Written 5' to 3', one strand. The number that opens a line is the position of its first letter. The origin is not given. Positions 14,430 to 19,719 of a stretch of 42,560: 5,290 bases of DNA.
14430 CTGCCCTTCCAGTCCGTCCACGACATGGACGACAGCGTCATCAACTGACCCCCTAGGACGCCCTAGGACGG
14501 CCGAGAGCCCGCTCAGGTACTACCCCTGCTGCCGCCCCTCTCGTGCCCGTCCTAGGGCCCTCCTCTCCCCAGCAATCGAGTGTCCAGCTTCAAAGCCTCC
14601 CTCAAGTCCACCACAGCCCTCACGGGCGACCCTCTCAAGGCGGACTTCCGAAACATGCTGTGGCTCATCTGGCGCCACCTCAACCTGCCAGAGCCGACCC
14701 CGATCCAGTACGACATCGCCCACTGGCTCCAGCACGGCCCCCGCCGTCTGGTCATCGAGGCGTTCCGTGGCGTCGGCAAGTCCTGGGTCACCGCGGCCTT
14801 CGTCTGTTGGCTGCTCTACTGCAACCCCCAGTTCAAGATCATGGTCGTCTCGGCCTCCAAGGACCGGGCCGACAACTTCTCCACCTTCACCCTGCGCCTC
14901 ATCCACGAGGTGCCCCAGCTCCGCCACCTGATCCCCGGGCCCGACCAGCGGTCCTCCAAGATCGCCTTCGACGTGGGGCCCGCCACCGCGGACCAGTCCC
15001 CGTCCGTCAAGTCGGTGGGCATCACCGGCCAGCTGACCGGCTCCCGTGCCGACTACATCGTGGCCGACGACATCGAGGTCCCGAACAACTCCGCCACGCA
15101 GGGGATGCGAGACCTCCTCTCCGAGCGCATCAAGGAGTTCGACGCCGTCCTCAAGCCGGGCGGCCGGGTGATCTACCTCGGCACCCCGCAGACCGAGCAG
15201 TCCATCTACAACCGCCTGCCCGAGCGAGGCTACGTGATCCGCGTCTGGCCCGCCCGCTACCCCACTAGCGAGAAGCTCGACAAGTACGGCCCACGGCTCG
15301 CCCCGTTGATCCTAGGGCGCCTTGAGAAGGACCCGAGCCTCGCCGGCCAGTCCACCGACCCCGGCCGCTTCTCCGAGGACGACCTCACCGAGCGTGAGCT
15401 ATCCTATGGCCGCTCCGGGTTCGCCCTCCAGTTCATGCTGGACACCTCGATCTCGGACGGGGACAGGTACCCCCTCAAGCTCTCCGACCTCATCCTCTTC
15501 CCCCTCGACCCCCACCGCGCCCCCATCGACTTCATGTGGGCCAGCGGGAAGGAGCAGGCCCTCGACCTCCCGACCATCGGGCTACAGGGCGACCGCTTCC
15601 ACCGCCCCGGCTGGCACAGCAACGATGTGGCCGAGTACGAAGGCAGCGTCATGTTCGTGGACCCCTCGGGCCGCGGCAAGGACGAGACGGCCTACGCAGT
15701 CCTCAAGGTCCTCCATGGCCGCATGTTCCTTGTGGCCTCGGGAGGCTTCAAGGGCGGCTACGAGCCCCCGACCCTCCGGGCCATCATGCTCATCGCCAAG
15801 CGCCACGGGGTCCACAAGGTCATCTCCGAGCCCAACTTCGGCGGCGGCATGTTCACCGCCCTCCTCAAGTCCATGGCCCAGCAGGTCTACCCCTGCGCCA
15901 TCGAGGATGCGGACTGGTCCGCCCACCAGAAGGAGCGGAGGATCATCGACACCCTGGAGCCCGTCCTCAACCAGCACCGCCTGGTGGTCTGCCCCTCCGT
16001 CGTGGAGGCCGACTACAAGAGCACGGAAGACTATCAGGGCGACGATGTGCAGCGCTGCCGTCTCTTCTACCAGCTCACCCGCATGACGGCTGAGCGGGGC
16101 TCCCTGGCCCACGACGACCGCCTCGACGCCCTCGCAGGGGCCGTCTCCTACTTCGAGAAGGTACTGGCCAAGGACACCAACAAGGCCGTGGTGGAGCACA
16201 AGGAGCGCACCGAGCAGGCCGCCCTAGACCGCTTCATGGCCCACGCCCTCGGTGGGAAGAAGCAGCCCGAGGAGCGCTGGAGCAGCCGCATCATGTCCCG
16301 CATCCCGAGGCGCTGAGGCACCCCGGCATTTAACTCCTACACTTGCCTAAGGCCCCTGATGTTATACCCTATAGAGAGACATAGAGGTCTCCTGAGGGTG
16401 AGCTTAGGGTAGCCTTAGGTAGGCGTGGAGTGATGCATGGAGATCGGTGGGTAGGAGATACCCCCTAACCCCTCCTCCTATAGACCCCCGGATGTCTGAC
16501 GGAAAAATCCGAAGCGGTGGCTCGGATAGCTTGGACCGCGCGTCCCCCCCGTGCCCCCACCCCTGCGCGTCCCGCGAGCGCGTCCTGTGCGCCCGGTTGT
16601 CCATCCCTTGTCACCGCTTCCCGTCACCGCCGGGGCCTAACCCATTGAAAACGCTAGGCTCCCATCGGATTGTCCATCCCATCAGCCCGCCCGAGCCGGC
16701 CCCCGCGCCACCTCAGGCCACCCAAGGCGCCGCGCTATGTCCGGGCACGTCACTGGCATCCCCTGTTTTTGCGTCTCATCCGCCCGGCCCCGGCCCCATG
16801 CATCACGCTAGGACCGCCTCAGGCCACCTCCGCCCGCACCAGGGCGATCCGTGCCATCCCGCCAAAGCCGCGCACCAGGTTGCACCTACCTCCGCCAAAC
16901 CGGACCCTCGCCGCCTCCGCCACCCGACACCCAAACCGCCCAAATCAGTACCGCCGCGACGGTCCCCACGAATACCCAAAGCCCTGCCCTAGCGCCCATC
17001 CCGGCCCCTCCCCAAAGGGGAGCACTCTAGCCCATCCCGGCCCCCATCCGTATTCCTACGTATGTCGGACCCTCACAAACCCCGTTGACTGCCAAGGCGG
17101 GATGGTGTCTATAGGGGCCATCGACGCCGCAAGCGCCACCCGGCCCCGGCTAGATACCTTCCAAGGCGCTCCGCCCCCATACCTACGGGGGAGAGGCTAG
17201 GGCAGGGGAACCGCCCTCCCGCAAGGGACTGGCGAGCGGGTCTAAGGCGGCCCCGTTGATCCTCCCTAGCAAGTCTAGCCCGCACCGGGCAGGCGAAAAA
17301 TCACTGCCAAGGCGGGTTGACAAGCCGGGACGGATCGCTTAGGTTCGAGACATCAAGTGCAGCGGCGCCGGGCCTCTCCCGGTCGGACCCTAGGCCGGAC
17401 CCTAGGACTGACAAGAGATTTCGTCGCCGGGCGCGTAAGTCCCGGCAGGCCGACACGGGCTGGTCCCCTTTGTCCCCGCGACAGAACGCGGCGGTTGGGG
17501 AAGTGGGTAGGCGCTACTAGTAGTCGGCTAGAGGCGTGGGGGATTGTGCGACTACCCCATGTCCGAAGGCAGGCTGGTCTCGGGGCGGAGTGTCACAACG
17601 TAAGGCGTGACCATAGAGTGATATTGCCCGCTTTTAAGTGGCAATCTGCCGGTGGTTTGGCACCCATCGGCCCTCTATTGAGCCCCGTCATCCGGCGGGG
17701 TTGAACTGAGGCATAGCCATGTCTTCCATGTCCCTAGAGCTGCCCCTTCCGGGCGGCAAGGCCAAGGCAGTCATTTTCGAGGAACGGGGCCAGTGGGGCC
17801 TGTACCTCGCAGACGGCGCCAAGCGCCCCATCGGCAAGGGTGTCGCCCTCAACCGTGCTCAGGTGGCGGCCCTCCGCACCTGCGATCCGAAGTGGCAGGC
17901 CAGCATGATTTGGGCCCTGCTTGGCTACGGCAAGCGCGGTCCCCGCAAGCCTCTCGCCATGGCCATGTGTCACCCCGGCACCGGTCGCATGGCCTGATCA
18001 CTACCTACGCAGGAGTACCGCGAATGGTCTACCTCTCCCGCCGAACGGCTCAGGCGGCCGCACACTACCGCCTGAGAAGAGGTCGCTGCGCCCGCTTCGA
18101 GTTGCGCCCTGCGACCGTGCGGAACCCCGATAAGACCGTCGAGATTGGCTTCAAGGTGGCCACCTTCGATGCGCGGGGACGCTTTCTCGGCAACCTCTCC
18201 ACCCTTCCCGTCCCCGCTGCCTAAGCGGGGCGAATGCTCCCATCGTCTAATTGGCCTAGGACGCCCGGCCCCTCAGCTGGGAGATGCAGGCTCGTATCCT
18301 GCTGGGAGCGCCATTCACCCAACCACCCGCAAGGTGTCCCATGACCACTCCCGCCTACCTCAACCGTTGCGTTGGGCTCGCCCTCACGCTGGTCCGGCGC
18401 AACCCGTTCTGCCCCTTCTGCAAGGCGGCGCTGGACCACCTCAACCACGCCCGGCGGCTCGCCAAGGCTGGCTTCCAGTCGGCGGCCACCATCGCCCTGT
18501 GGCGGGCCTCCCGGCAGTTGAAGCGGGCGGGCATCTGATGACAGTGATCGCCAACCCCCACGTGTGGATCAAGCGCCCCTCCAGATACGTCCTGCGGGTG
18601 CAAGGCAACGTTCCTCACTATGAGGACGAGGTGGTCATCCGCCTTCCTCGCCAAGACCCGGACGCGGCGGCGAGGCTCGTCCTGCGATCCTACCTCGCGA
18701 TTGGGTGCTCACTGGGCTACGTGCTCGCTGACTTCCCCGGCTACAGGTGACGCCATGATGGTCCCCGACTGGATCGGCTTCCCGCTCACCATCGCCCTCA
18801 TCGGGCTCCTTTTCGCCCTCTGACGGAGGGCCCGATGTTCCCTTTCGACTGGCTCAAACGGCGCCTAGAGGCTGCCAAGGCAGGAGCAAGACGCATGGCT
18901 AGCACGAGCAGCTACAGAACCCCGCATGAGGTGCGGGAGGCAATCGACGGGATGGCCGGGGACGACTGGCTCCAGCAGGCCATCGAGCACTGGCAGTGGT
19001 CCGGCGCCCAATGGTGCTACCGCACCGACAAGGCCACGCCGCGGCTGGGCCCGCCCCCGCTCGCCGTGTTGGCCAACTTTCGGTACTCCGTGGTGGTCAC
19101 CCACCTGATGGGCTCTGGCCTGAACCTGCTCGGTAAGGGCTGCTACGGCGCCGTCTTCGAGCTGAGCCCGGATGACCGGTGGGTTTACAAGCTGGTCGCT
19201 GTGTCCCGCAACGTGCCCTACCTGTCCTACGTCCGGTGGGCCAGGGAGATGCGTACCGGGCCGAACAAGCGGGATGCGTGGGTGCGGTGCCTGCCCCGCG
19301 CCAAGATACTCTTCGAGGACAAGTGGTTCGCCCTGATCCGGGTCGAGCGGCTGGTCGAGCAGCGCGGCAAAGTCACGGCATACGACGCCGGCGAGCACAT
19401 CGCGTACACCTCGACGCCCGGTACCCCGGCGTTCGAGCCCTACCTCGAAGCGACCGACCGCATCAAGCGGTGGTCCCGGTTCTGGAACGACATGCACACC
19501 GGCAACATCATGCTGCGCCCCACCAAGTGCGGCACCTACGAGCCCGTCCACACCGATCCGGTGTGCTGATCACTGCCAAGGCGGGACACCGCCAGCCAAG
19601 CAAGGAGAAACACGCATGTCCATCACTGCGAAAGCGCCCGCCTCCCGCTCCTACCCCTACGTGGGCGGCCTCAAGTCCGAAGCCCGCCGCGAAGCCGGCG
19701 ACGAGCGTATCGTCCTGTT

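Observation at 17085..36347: Stop-codon-anchored intergenic motif family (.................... / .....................), at least 11 copies, all + strand, early and middle regions only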

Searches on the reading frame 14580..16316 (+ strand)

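Call 80: search_protein_families(library=pfam, proteins=[window:14580-16316:+], max_evalue=0.01)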
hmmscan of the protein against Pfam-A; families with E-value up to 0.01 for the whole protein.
window:14580-16316:+ (578 aa): 4 families
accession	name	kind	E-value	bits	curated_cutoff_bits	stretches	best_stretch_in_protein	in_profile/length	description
PF22530.2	Terminase-T7_RNaseH-like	-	2.8e-36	124.5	27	1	360-468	1-108/108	Terminase Bacteriophage T7, Ribonuclease H-like domain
PF17289.8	Terminase_6C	-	0.00031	21.2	22.6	1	360-523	3-153/155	Terminase RNaseH-like domain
PF05876.18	GpA_ATPase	-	0.0011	19.1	25.6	1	40-206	12-176/247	Phage terminase large subunit gpA, ATPase domain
PF03237.21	Terminase_6N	-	0.0012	18.9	22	1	63-180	6-121/215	Terminase large subunit, T4likevirus-type, N-terminal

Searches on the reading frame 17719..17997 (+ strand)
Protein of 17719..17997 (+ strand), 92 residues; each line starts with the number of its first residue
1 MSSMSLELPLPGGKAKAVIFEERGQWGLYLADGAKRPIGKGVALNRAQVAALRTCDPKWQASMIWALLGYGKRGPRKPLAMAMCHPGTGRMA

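Call 39: search_protein_families(library=phrogs, proteins=[window:17719-17997:+], max_evalue=0.01)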
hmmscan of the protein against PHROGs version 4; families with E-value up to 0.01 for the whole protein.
window:17719-17997:+ (92 aa): 0 families

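Call 40: search_protein_families(library=pfam, proteins=[window:17719-17997:+], max_evalue=0.01)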
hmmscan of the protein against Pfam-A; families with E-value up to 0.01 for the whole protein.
window:17719-17997:+ (92 aa): 1 family
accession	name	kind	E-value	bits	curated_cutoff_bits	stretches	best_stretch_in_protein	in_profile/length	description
PF02229.22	PC4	-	0.0074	16.2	25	0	29-53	26-50/52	Transcriptional Coactivator p15 (PC4)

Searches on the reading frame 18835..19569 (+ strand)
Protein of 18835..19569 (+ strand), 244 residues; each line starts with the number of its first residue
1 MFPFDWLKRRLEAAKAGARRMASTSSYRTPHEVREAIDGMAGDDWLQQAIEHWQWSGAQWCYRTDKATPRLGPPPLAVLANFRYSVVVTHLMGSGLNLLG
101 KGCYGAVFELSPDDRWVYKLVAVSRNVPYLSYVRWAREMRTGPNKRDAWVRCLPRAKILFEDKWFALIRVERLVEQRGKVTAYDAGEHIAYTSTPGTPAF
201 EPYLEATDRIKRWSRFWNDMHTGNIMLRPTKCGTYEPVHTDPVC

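Call 5: search_protein_families(library=pfam, proteins=[window:18835-19569:+])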
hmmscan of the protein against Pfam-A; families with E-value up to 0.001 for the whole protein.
window:18835-19569:+ (244 aa): 0 families

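Call 39: search_protein_families(library=phrogs, proteins=[window:18835-19569:+], max_evalue=0.01)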
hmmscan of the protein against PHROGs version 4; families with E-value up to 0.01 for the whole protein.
window:18835-19569:+ (244 aa): 1 family
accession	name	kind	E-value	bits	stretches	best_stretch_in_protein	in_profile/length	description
phrog_15752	-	other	9.8e-05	22.8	0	83-145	56-120/260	protein kinase; inhibitor of host transcription; positively regulates RNaseIII; negatively on RNaseE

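Call 80: search_protein_families(library=pfam, proteins=[window:18895-19569:+], max_evalue=0.01)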
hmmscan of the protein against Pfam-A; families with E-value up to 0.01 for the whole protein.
window:18895-19569:+ (224 aa): 0 families
